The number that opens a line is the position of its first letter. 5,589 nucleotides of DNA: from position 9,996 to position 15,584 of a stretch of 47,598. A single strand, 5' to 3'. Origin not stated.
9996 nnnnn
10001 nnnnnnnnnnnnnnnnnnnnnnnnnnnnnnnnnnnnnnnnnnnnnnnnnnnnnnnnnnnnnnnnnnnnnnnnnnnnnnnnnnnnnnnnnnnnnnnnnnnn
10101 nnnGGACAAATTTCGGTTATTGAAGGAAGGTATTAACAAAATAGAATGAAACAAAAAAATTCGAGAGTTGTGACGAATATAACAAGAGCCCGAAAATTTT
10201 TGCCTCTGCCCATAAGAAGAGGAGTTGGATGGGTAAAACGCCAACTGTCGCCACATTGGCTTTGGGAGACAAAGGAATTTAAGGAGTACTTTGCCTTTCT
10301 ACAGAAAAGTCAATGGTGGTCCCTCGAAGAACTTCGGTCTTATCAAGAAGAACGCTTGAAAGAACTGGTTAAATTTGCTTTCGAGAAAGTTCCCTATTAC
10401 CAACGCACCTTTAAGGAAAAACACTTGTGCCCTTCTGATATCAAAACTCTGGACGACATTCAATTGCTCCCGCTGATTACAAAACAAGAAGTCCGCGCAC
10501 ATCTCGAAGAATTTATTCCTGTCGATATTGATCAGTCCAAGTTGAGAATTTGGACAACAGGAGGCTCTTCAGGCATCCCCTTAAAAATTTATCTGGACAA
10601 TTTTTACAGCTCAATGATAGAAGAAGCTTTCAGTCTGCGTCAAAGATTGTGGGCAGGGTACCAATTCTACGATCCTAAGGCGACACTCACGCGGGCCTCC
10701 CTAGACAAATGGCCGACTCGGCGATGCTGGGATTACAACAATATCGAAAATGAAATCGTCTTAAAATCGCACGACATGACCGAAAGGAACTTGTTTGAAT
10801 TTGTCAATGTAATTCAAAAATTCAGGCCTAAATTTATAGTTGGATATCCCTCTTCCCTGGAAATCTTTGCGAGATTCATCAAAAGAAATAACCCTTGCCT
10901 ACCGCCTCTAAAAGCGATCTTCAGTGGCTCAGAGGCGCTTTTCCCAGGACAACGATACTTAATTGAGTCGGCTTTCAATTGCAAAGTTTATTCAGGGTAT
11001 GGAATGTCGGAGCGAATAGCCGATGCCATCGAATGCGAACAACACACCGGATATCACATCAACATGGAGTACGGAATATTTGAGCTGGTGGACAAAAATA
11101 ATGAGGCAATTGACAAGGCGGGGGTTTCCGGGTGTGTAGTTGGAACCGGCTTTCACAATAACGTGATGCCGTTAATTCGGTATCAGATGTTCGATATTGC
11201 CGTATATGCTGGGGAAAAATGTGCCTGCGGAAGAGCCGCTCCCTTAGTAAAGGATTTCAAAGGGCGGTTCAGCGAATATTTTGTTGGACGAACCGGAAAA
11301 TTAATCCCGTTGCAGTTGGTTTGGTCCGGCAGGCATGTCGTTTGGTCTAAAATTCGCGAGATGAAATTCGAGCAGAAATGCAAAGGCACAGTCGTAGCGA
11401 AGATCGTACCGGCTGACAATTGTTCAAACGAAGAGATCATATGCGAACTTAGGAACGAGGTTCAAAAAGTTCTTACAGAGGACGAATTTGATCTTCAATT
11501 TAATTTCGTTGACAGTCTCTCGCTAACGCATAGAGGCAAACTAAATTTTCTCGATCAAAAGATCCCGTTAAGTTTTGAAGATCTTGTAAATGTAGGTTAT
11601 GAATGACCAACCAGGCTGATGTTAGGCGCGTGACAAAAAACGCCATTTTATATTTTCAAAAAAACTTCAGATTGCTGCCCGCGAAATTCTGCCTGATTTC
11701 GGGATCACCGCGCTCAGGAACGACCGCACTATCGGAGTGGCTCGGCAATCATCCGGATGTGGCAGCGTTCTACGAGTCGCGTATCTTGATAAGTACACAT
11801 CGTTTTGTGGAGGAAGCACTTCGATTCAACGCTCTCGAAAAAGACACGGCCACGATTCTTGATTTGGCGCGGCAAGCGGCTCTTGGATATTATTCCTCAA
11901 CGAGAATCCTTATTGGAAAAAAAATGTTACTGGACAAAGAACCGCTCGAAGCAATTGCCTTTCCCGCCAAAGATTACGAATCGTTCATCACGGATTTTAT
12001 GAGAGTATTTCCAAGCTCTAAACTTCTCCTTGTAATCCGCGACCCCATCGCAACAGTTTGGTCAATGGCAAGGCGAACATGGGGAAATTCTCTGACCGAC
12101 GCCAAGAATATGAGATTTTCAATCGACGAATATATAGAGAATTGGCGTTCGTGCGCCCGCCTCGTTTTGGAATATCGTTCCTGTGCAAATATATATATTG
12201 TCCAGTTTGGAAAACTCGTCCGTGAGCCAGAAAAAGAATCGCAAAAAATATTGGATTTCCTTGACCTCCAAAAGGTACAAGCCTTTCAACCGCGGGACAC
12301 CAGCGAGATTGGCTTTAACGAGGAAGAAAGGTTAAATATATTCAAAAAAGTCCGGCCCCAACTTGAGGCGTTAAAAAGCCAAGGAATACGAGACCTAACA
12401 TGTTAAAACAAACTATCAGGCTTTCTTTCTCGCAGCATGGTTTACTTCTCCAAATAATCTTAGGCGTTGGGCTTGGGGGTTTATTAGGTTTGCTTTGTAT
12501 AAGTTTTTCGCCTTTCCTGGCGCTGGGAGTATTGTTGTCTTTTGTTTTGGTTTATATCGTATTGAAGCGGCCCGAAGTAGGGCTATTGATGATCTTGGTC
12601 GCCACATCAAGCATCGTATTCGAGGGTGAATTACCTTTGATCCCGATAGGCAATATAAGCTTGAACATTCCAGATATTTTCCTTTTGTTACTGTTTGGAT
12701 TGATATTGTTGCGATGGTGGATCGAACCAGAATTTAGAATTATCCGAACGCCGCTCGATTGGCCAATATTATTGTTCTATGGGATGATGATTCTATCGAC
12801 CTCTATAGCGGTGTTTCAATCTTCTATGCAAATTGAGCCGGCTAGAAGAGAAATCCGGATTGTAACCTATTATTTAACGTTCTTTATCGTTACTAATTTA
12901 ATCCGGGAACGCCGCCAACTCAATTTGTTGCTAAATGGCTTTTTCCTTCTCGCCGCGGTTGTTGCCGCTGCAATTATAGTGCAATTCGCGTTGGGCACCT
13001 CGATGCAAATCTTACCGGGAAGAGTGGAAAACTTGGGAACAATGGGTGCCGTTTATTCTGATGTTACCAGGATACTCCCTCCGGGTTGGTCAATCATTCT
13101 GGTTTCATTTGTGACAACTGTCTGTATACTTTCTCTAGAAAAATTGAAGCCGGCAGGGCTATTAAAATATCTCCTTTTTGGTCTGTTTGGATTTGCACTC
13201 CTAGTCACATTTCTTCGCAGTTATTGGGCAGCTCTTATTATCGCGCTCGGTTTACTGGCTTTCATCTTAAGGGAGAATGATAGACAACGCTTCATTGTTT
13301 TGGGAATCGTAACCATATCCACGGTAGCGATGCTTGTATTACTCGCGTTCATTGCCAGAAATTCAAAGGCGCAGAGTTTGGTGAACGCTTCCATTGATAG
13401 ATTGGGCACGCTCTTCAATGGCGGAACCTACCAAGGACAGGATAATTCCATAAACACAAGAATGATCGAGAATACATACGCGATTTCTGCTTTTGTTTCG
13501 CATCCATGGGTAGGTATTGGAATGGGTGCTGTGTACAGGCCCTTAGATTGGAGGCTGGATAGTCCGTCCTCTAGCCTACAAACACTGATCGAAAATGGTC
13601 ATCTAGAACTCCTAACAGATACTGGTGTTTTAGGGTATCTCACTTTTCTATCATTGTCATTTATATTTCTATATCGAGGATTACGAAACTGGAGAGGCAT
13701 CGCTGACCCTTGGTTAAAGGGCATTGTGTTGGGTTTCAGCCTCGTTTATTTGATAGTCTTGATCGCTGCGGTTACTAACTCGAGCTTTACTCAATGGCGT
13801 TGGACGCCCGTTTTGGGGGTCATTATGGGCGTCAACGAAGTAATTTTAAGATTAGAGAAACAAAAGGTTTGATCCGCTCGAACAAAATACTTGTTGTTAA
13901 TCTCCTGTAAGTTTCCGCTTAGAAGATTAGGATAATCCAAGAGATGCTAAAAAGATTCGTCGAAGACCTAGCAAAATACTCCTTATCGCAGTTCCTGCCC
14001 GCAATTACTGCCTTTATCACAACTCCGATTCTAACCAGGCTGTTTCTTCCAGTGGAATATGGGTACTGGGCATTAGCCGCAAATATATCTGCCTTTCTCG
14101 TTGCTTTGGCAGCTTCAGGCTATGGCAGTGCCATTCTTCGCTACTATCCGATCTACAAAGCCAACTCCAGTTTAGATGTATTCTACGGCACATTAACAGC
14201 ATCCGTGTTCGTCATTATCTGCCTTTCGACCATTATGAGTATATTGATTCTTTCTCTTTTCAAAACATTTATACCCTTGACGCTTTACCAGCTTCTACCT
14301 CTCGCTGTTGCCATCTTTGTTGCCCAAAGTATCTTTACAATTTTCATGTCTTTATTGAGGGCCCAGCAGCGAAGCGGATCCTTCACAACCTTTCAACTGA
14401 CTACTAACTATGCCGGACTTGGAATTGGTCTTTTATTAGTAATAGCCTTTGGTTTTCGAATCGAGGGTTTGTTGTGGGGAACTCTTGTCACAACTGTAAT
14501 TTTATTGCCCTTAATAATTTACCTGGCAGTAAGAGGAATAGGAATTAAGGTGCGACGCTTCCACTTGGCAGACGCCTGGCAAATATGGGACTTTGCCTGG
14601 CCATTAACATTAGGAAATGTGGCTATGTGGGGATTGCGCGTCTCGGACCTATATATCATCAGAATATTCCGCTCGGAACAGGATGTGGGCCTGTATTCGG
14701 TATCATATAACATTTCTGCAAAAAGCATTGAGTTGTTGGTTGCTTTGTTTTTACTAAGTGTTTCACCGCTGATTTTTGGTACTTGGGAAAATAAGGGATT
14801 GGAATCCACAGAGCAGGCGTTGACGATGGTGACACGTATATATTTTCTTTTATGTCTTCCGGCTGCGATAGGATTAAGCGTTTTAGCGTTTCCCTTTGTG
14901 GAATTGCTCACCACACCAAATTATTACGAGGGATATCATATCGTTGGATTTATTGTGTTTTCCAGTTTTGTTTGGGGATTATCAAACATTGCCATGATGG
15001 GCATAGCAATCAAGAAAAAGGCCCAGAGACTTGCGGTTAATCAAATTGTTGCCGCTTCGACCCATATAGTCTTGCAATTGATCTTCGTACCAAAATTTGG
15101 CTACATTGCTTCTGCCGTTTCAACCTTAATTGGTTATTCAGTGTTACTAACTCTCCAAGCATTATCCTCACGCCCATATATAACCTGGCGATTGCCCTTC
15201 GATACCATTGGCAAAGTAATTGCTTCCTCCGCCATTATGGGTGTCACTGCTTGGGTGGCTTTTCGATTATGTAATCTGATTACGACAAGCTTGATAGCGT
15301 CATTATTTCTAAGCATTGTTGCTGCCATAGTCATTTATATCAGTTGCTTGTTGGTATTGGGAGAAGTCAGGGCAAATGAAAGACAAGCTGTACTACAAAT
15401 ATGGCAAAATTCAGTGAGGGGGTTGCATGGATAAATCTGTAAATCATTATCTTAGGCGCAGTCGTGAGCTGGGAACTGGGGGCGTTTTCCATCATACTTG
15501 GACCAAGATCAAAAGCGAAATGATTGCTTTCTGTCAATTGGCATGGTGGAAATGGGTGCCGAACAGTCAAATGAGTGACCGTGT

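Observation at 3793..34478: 94-bp direct repeat brackets the whole glycan cluster: island-like insertion at the 3' end of the radical-SAM gene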

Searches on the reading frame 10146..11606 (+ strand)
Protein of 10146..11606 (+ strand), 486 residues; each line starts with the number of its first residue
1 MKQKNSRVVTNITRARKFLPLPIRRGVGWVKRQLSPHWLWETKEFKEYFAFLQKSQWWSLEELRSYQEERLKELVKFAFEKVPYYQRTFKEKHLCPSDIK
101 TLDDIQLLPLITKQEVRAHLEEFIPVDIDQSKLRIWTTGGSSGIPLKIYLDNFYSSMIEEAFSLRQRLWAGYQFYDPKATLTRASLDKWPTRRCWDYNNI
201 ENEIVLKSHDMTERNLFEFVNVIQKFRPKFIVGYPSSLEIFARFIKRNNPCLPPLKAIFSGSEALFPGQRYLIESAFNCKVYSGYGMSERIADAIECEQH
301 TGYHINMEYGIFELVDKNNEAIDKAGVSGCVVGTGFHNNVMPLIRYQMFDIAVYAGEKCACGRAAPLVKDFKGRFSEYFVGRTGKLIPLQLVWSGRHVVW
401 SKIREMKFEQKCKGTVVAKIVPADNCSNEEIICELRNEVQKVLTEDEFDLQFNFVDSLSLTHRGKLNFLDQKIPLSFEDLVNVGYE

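Call 16: search_protein_families(library=pfam, proteins=[window:10146-11606:+])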
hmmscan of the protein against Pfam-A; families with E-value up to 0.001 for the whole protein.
window:10146-11606:+ (486 aa): 1 family
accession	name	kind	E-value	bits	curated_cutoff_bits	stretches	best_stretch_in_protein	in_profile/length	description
PF00501.34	AMP-binding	-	0.0001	21.7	29.9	1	218-294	247-328/384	AMP-binding enzyme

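Call 46: search_protein_families(library=ncbifam, proteins=[window:10146-11603:+])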
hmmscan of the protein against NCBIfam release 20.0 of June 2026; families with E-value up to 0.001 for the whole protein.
window:10146-11603:+ (486 aa): 7 families
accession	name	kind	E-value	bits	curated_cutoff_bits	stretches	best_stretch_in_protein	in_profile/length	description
NF045666.1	DVU1553_fam_AMP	equivalog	1e-39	136.6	300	2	214-374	169-330/331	DVU_1553 family AMP-dependent CoA ligase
NF053551.1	FlxY_rubin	equivalog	1.3e-32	113.1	520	2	273-381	222-329/424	flexirubin biosynthesis putative acyl-CoA ligase FlxY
NF041878.1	paak_haloarch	equivalog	2.5e-29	102.1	700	2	59-145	9-95/427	phenylacetate--CoA ligase PaaK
TIGR02155.1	PA_CoA_ligase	equivalog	1.4e-26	93.1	646.3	2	59-147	4-92/422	phenylacetate--CoA ligase PaaK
TIGR03335.1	F390_ftsA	equivalog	4.5e-19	68.5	458.7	2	61-150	12-106/445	coenzyme F390 synthetase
TIGR02304.1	aden_form_hyp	equivalog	5.5e-17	61.9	251.9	1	199-381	159-332/430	F390 synthetase-related protein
NF041217.1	BagE_FevW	exception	5.1e-11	42.2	800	1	251-377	190-313/424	bagremycin/ferroverdin synthetase BagE/FevW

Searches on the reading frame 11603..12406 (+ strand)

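Call 16: search_protein_families(library=pfam, proteins=[window:11603-12406:+])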
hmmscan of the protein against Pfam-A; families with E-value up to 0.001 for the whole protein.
window:11603-12406:+ (267 aa): 2 families
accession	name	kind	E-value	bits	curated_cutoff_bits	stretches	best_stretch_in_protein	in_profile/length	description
PF13469.12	Sulfotransfer_3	-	2.4e-19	70.9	27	1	32-223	4-213/216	Sulfotransferase family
PF00685.33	Sulfotransfer_1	-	9.7e-12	45.3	22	1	31-223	5-182/255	Sulfotransferase domain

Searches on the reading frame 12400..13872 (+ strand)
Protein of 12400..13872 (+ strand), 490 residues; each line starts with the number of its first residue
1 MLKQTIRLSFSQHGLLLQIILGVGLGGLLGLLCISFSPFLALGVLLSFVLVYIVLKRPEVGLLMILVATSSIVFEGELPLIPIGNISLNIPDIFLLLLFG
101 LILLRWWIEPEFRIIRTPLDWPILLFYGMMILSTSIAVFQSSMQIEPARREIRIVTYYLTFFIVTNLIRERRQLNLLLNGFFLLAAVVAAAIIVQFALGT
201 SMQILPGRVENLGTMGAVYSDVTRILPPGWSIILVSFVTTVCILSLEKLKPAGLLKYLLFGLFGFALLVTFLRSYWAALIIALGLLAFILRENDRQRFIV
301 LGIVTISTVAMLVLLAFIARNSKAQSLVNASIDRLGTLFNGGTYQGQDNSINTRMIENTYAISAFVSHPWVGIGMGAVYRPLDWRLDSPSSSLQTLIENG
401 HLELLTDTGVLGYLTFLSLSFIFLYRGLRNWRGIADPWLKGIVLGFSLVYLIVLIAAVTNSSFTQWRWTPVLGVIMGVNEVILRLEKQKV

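Call 16: search_protein_families(library=pfam, proteins=[window:12400-13872:+])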
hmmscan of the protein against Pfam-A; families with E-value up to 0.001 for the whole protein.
window:12400-13872:+ (490 aa): 1 family
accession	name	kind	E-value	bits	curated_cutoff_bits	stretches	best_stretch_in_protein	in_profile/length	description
PF04932.20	Wzy_C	-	2.2e-14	53.9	31.7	1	259-417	2-149/149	O-Antigen ligase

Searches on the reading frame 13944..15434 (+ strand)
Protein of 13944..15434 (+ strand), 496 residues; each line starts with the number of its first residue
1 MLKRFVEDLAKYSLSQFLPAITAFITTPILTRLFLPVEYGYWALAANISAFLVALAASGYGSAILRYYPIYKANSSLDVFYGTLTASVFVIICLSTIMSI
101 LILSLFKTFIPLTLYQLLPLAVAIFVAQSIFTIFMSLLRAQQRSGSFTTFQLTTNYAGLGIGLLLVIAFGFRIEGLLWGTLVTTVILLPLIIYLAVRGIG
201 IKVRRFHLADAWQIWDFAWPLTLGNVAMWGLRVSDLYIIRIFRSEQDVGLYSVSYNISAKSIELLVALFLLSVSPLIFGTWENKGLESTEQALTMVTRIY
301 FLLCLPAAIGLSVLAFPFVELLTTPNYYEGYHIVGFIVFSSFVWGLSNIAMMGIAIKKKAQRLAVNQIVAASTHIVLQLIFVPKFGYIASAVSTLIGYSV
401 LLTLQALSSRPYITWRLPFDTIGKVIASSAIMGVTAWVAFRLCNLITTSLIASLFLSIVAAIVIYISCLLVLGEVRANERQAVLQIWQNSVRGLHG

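Call 16: search_protein_families(library=pfam, proteins=[window:13944-15434:+])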
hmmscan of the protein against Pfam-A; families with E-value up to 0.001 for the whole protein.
window:13944-15434:+ (496 aa): 2 families
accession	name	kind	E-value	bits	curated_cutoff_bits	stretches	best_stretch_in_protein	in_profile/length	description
PF13440.11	Polysacc_synt_3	-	1.2e-16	61.3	23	1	29-327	1-288/293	Polysaccharide biosynthesis protein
PF01943.22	Polysacc_synt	-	1.3e-12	48.2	28.2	1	10-260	6-253/274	Polysaccharide biosynthesis protein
